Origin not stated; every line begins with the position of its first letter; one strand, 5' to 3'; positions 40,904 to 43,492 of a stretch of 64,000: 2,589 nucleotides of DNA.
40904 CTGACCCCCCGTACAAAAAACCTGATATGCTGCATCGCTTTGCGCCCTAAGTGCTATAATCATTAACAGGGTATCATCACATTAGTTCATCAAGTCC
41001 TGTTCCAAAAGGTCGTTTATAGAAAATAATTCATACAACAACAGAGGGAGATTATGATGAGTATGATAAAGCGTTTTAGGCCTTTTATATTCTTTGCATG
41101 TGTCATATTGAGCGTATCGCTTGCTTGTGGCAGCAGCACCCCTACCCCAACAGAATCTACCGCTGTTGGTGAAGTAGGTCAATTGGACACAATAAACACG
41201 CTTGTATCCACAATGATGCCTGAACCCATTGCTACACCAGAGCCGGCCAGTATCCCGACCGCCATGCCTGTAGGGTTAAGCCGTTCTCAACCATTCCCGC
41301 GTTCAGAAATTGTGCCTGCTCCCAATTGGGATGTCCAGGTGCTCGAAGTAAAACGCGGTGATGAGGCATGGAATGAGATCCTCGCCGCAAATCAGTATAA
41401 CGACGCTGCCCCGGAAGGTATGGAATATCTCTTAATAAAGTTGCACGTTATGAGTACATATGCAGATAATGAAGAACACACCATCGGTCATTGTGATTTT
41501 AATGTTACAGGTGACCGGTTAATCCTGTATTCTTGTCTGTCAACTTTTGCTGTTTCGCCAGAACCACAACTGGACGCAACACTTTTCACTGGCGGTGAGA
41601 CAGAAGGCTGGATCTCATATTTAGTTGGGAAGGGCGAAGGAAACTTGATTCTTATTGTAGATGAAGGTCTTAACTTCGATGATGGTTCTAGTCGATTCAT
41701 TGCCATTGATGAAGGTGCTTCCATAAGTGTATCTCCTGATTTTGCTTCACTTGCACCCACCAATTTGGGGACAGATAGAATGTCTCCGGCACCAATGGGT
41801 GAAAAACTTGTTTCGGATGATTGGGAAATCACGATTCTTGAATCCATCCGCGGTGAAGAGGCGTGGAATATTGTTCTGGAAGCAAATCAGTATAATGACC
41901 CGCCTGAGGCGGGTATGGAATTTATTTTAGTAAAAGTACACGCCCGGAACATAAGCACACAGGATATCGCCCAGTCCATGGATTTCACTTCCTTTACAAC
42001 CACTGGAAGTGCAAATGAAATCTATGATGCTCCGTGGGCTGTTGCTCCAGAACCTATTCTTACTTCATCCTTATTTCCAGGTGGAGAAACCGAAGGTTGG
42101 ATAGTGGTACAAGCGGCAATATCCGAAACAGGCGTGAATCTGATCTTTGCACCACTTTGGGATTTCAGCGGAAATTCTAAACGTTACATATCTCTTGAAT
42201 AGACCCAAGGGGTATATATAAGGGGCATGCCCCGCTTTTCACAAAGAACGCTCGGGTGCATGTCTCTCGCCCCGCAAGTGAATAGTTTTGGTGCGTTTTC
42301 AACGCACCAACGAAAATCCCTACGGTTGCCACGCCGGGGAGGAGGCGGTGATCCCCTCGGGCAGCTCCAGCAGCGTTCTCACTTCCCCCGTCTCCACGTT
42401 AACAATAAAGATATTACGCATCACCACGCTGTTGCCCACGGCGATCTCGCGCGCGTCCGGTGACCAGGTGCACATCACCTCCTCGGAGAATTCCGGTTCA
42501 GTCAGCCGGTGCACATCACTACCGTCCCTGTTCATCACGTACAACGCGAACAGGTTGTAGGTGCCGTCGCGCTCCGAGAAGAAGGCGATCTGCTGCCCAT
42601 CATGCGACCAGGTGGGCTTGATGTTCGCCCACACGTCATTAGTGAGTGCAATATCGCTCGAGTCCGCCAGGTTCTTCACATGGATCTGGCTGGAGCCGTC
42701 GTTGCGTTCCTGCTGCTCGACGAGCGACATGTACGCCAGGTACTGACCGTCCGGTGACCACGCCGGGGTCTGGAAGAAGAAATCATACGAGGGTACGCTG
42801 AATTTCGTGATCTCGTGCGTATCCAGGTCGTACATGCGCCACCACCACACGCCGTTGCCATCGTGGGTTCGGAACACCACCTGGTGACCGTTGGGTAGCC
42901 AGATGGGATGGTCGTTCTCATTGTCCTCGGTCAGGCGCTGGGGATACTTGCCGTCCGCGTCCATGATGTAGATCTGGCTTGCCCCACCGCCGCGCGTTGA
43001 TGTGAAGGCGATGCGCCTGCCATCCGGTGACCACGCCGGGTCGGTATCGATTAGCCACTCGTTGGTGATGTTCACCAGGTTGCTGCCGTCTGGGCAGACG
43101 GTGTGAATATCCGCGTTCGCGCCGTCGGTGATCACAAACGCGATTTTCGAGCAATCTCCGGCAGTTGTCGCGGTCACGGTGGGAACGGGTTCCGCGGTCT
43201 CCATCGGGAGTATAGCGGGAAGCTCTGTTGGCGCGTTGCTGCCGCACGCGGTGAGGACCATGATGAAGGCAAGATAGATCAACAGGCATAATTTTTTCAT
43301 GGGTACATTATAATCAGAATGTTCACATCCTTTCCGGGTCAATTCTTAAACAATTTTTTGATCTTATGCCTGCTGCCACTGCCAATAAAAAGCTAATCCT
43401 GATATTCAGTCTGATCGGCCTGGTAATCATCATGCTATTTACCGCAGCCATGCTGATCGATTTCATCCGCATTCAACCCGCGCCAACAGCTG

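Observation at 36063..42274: Four same-strand copies of a modular ~55-nt element partition two AT-richer cassettes next to the tRNA, with no integrase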

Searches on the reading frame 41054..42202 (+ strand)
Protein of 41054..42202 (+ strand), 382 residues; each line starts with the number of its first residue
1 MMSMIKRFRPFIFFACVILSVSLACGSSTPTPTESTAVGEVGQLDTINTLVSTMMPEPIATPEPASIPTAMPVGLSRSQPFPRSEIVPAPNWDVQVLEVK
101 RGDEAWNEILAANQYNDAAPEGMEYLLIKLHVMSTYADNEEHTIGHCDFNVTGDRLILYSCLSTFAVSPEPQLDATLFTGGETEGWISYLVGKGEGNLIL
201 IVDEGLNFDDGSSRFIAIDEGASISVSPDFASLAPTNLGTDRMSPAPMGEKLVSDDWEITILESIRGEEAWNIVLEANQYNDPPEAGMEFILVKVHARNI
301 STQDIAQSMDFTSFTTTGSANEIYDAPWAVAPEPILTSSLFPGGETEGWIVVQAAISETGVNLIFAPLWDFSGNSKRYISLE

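Call 25: search_protein_families(library=pfam, proteins=[window:41054-42202:+], max_evalue=0.01)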
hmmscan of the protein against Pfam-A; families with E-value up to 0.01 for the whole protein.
window:41054-42202:+ (382 aa): 1 family
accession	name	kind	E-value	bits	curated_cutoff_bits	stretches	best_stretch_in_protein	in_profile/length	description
PF11611.13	DUF4352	-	1.5e-11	45.1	25.9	2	280-371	27-117/122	Domain of unknown function (DUF4352)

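Call 79: search_protein_families(library=padloc, proteins=[window:41054-42202:+], max_evalue=0.001)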
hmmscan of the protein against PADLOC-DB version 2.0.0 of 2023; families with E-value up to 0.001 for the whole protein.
window:41054-42202:+ (382 aa): 0 families

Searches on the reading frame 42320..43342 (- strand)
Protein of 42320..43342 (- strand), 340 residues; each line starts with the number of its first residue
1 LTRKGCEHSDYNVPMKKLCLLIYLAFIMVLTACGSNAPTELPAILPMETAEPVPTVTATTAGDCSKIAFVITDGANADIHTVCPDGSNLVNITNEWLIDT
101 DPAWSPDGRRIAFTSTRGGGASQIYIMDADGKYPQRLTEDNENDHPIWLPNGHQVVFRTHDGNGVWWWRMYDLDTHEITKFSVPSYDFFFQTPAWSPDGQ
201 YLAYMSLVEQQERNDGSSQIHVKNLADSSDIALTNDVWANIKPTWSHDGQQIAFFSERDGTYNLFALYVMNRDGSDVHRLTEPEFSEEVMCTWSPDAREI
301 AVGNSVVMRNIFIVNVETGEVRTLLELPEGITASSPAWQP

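Call 14: find_encoding_contigs(protein=window:42320-43342:-, flank=10000, max_places=10)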
Protein window:42320-43342:- (340 aa): no gene with exactly this product is on record in the collection.

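Call 25: search_protein_families(library=pfam, proteins=[window:42320-43342:-], max_evalue=0.01)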
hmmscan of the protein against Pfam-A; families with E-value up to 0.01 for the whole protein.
window:42320-43342:- (340 aa): 7 families
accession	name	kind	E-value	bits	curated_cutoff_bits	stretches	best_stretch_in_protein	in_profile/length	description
PF07676.18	PD40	-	2.6e-29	100.9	20.9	3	91-126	3-38/38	WD40-like Beta Propeller Repeat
PF00930.27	DPPIV_N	-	2.4e-10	40.1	22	1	196-301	1-116/354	Dipeptidyl peptidase IV (DPP IV) N-terminal region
PF25174.1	Beta-prop_THOC3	-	3e-09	36.7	305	0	103-204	95-188/272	THOC3 beta-propeller domain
PF24817.1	WD40_WDHD1_1st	-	1.3e-05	24.9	109.9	0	269-340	204-275/291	WDHD1 first WD40 domain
PF08662.17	eIF2A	-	0.0012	19.2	20.5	0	241-316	9-90/194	Eukaryotic translation initiation factor eIF2A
PF24797.1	Beta-prop_WDR35_TULP_N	-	0.0038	16.9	80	0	102-141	162-197/332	WDR35/TULP4 N-terminal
PF02974.19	Inh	-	0.005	17.3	25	0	94-142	45-91/97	Protease inhibitor Inh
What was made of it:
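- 42320..43342 (-): PD40 beta-propeller gene, the first conserved host gene to the right of the variable interval. Pfam (call 25).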

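Call 70: find_homologous_proteins(query=window:42320-43300:-, max_evalue=1e-60)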
Query window:42320-43300:- (326 aa): 188 proteins with E <= 1e-60 among 8000 candidates; the best 120 are listed.
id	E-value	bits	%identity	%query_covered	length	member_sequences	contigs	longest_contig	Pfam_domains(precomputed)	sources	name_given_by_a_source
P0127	1.9e-216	736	96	99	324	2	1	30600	PF25174.2,PF26549.1,PF00930.28,PF23381.2,PF26550.2,PF07676.19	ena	-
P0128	4.6e-189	646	84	100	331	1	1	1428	PF25174.2,PF26549.1,PF00930.28,PF23381.2,PF26550.2,PF24817.2,PF07676.19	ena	-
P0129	2.1e-181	621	80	100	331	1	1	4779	PF25174.2,PF26549.1,PF00930.28,PF23381.2,PF26550.2,PF24817.2,PF07676.19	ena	-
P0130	4.8e-179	613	81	98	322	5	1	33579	PF25174.2,PF26549.1,PF00930.28,PF23381.2,PF26550.2,PF24817.2,PF07676.19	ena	-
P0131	2.7e-174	597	81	95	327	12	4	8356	PF25174.2,PF26549.1,PF00930.28,PF26550.2,PF07676.19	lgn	-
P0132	2.3e-163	561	83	87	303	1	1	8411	PF25174.2,PF26549.1,PF00930.28,PF23381.2,PF26550.2,PF24817.2,PF07676.19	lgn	-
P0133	1.3e-157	542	72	100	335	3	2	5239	PF25174.2,PF26549.1,PF00930.28,PF26550.2,PF24817.2,PF07676.19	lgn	-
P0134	9.3e-142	490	64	100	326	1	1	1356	PF25174.2,PF26549.1,PF00930.28,PF26550.2,PF19283.5,PF07676.19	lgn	-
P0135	5.4e-140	484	64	98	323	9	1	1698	PF25174.2,PF26549.1,PF00930.28,PF26550.2,PF07676.19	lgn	-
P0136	2.7e-123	430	59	100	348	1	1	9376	PF25174.2,PF26549.1,PF00930.28,PF23381.2,PF26550.2,PF07676.19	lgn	-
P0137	1.7e-122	427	58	98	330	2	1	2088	PF25174.2,PF26549.1,PF00930.28,PF14583.13,PF26550.2,PF07676.19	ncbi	-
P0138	1.9e-122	427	60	96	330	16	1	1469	PF25174.2,PF26549.1,PF00930.28,PF26550.2,PF07676.19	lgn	-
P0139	5.3e-122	425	58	98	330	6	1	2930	PF25174.2,PF26549.1,PF00930.28,PF26550.2,PF07676.19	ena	-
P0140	3.3e-121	423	55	100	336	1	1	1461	PF26549.1,PF26550.2,PF07676.19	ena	-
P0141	5.8e-119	415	57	100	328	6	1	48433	PF25174.2,PF26549.1,PF00930.28,PF26550.2,PF07676.19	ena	-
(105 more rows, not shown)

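Call 71: find_encoding_contigs(protein=P0132, flank=8000, max_places=3)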
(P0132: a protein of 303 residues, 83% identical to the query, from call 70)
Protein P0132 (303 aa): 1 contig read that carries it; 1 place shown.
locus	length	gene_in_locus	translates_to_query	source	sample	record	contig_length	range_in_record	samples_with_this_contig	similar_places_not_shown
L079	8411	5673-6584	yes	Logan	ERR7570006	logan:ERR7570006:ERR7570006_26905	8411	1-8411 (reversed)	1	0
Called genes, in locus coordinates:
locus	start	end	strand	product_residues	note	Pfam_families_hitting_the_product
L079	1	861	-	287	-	?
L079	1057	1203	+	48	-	PF18930:DUF5679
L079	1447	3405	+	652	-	PF00999:Na_H_Exchanger, PF00582:Usp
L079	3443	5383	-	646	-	PF00884:Sulfatase, PF01663:Phosphodiest, PF16347:SGSH_C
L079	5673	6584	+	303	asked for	PF26549:Tricorn_N, PF00930:DPPIV_N (faint), PF07676:PD40, PF25174:Beta-prop_THOC3 (faint), PF23381:Beta-prop_IFT122_1st (faint), PF24817:WD40_WDHD1_1st (faint), PF26550:Tricorn_2nd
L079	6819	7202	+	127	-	PF26941:DUF8292 (weak)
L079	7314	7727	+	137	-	-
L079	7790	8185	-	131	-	PF03625:DUF302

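Call 72: find_encoding_contigs(protein=P0131, flank=8000, max_places=4)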
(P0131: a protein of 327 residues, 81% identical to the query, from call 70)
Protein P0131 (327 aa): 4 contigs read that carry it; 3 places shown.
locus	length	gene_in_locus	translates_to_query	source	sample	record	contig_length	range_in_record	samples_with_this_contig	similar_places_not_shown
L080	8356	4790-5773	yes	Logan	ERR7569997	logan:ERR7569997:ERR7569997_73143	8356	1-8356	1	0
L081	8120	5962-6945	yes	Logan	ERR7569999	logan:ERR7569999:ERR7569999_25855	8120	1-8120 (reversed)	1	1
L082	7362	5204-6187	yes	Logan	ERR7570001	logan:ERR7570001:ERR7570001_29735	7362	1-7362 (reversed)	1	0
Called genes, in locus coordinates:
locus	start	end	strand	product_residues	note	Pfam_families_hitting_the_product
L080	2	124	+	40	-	?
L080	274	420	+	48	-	PF18930:DUF5679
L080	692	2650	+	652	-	PF00999:Na_H_Exchanger, PF00582:Usp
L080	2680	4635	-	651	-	PF00884:Sulfatase, PF01663:Phosphodiest, PF16347:SGSH_C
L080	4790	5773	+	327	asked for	PF26549:Tricorn_N, PF26550:Tricorn_2nd (weak), PF00930:DPPIV_N (faint), PF07676:PD40, PF25174:Beta-prop_THOC3 (faint), PF26550:Tricorn_2nd, PF07676:PD40 (weak), PF26550:Tricorn_2nd (weak)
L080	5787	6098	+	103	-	-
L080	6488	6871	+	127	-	-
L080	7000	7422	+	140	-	-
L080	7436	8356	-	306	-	?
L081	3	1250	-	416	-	?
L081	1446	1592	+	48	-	PF18930:DUF5679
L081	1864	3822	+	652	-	PF00999:Na_H_Exchanger, PF00582:Usp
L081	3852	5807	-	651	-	PF00884:Sulfatase, PF01663:Phosphodiest, PF16347:SGSH_C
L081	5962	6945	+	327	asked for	PF26549:Tricorn_N, PF26550:Tricorn_2nd (weak), PF00930:DPPIV_N (faint), PF07676:PD40, PF25174:Beta-prop_THOC3 (faint), PF26550:Tricorn_2nd, PF07676:PD40 (weak), PF26550:Tricorn_2nd (weak)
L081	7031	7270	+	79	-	-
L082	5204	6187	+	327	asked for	PF26549:Tricorn_N, PF26550:Tricorn_2nd (weak), PF00930:DPPIV_N (faint), PF07676:PD40, PF25174:Beta-prop_THOC3 (faint), PF26550:Tricorn_2nd, PF07676:PD40 (weak), PF26550:Tricorn_2nd (weak)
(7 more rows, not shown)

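Call 90: find_encoding_contigs(protein=P0128, flank=3000, max_places=2)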
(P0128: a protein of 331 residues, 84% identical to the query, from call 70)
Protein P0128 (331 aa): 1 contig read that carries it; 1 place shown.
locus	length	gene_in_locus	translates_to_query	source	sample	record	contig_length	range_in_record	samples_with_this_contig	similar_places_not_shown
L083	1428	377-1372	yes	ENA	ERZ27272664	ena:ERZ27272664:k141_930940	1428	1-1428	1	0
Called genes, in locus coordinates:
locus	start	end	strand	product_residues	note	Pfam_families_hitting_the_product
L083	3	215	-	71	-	?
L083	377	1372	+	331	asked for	PF00930:DPPIV_N (faint), PF23381:Beta-prop_IFT122_1st (faint), PF26549:Tricorn_N, PF07676:PD40, PF25174:Beta-prop_THOC3 (faint), PF24817:WD40_WDHD1_1st (faint), PF26550:Tricorn_2nd, PF07676:PD40 (weak)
